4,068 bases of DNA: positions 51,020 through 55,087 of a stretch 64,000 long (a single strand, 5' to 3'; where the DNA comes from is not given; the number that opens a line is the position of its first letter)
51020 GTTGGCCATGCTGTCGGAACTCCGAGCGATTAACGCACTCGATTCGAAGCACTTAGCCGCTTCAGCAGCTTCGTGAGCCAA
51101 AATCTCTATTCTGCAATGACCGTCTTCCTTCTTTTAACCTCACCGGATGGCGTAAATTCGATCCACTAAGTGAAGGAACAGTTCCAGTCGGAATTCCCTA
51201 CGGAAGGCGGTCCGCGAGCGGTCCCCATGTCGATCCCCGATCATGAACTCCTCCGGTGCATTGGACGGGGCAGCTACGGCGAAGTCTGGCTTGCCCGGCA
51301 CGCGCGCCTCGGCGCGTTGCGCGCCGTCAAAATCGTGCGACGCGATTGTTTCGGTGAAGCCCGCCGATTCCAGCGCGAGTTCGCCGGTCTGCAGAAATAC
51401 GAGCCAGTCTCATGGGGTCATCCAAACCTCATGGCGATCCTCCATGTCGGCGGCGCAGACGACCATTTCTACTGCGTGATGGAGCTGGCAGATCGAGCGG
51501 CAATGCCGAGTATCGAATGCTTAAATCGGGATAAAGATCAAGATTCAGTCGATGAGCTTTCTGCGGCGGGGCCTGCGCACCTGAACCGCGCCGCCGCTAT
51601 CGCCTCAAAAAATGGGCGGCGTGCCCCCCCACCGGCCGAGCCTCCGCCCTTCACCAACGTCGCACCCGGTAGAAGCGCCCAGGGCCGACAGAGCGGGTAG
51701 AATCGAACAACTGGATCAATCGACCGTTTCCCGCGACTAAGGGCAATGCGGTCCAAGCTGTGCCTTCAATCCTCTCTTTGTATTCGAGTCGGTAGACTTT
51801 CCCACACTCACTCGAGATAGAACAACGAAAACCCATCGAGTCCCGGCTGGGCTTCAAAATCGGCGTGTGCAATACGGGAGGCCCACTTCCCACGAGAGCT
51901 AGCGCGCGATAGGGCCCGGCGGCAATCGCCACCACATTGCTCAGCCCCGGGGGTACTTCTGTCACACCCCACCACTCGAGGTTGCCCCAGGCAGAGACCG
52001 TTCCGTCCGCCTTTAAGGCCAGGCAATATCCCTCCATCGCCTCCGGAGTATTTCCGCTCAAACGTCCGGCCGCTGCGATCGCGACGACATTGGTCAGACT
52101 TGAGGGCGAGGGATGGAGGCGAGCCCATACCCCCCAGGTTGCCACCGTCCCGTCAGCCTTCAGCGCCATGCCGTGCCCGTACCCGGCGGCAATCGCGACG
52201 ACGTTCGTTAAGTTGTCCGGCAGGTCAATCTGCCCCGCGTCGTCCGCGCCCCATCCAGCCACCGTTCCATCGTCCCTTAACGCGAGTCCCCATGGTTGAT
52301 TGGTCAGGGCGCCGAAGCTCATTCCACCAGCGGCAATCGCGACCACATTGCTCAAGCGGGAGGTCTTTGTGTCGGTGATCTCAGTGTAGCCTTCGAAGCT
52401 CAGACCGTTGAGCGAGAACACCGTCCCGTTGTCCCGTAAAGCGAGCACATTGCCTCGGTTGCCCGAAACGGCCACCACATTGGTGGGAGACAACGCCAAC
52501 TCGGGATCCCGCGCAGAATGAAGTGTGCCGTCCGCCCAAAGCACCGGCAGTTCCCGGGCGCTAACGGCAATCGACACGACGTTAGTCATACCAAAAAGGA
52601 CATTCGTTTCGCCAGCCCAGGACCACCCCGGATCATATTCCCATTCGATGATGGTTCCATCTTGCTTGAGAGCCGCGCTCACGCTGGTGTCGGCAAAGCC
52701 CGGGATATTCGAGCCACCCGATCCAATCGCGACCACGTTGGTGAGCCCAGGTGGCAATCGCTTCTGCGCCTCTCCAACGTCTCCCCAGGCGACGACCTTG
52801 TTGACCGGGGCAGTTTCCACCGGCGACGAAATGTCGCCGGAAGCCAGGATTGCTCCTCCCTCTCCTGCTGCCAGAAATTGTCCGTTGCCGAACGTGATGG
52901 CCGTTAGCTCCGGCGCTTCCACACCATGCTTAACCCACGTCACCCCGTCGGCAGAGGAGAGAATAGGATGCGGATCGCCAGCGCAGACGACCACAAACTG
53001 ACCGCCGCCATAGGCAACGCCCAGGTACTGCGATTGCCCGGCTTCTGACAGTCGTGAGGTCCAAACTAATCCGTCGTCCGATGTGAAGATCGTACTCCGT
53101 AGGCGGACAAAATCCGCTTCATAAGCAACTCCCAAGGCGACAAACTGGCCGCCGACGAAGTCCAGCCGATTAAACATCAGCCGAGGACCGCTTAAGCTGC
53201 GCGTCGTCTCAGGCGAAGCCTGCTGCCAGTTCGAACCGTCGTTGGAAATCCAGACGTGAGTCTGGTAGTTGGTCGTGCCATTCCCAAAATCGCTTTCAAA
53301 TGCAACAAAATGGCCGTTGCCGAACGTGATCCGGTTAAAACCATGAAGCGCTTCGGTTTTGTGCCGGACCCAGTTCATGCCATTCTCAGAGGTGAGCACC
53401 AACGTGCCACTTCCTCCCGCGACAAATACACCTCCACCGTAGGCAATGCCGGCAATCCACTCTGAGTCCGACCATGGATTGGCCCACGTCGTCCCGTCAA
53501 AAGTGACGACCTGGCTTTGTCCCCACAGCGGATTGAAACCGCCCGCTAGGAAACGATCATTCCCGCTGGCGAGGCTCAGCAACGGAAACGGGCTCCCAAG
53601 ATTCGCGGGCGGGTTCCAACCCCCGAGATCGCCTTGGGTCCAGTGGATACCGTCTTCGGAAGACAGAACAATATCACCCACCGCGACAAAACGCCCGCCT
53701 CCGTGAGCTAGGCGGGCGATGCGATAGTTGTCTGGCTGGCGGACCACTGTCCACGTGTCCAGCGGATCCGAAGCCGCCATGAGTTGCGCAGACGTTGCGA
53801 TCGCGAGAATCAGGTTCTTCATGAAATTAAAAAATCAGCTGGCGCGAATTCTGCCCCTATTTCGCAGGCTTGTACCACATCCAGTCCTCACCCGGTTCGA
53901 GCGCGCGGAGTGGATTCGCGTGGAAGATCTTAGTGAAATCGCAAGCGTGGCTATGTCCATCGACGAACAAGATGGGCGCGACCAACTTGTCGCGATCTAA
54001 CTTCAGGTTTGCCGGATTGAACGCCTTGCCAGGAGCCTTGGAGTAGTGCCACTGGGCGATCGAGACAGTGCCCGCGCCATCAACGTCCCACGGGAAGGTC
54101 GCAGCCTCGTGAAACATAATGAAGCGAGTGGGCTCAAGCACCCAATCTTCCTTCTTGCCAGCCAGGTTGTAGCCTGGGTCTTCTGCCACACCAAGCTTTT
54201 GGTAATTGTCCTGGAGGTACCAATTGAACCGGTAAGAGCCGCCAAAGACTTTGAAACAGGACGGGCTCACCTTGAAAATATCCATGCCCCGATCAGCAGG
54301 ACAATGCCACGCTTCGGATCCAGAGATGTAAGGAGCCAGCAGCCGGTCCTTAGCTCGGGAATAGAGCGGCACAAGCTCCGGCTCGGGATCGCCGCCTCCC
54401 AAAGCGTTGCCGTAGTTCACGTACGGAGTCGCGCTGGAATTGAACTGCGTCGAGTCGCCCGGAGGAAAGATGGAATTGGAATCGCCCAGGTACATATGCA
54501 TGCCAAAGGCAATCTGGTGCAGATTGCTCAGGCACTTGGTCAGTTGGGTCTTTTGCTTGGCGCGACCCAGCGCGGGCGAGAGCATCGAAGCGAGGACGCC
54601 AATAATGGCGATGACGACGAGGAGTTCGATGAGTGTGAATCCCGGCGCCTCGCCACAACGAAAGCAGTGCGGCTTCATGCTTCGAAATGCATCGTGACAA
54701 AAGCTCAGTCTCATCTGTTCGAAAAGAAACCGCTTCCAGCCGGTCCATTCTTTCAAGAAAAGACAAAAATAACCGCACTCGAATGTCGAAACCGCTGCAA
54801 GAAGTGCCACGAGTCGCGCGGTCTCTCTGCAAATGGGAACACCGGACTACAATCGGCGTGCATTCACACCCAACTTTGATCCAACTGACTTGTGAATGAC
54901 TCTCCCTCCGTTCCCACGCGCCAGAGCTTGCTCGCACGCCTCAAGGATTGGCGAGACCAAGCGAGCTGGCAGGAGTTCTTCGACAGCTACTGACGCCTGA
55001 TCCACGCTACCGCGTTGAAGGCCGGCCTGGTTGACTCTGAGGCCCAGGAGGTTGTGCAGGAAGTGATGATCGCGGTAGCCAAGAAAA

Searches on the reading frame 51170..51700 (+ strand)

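Call 70: search_protein_families(library=pfam, proteins=[P0136], max_evalue=0.001)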
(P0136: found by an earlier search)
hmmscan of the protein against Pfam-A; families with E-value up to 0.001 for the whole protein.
P0136 (384 aa): 2 families
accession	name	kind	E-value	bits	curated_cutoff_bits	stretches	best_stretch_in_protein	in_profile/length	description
PF04616.20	Glyco_hydro_43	-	9.3e-49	166.7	32.2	1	77-365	11-288/288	Glycosyl hydrolases family 43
PF00251.26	Glyco_hydro_32N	-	0.00063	19.8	22.1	0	78-220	11-151/307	Glycosyl hydrolases family 32 N-terminal domain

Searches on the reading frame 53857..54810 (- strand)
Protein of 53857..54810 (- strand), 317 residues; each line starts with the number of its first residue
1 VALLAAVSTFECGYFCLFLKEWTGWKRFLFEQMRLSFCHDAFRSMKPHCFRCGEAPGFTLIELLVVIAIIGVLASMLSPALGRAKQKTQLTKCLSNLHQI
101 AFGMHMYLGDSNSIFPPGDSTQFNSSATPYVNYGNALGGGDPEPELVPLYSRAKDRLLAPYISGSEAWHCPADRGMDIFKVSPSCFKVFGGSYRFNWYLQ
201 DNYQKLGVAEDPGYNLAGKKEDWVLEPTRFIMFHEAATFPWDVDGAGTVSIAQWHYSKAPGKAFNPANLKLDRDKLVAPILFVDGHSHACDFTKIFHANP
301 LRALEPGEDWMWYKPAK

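Call 70: search_protein_families(library=pfam, proteins=[P0136], max_evalue=0.001)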
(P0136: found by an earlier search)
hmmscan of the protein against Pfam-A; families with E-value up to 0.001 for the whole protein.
P0136 (384 aa): 2 families
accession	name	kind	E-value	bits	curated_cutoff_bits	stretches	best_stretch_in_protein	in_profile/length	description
PF04616.20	Glyco_hydro_43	-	9.3e-49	166.7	32.2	1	77-365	11-288/288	Glycosyl hydrolases family 43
PF00251.26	Glyco_hydro_32N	-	0.00063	19.8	22.1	0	78-220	11-151/307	Glycosyl hydrolases family 32 N-terminal domain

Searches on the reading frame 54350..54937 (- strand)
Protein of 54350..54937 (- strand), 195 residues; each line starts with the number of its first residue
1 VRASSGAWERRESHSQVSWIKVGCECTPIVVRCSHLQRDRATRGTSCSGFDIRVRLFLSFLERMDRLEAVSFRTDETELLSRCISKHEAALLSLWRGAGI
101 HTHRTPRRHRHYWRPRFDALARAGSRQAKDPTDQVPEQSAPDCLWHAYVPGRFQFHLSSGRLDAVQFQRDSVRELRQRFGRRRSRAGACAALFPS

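Call 70: search_protein_families(library=pfam, proteins=[P0136], max_evalue=0.001)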
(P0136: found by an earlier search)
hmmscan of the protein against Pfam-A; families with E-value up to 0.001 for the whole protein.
P0136 (384 aa): 2 families
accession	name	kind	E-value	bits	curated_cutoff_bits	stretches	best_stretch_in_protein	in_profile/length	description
PF04616.20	Glyco_hydro_43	-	9.3e-49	166.7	32.2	1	77-365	11-288/288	Glycosyl hydrolases family 43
PF00251.26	Glyco_hydro_32N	-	0.00063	19.8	22.1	0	78-220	11-151/307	Glycosyl hydrolases family 32 N-terminal domain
